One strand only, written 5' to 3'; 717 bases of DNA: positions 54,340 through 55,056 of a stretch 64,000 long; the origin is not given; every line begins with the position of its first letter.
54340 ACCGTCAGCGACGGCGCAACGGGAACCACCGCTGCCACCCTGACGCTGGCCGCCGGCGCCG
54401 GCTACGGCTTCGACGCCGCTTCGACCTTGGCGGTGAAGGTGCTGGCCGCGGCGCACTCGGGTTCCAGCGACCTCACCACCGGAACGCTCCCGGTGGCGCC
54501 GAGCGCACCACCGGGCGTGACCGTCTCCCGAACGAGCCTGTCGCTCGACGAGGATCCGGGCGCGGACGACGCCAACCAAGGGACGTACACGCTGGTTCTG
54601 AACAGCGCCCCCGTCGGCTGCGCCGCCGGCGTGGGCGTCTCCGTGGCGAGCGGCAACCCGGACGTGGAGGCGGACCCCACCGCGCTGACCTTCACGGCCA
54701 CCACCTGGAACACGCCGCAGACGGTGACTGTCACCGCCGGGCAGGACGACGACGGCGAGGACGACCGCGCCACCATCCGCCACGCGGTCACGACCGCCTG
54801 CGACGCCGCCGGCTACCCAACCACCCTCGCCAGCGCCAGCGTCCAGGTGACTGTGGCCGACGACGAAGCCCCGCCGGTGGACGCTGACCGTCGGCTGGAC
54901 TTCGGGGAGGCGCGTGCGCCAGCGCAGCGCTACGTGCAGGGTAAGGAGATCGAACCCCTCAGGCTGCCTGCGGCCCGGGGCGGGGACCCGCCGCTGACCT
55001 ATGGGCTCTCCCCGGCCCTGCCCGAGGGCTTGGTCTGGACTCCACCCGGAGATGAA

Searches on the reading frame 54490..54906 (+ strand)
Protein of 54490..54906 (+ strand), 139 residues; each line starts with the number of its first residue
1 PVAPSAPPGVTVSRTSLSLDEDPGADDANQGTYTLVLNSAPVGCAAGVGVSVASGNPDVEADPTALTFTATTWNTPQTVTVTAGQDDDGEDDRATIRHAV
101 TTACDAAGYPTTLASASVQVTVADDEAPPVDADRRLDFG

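Call 54: search_protein_families(library=pfam, proteins=[window:54490-54906:+], max_evalue=1)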
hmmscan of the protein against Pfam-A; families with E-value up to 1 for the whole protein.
seq(139 aa): 0 families
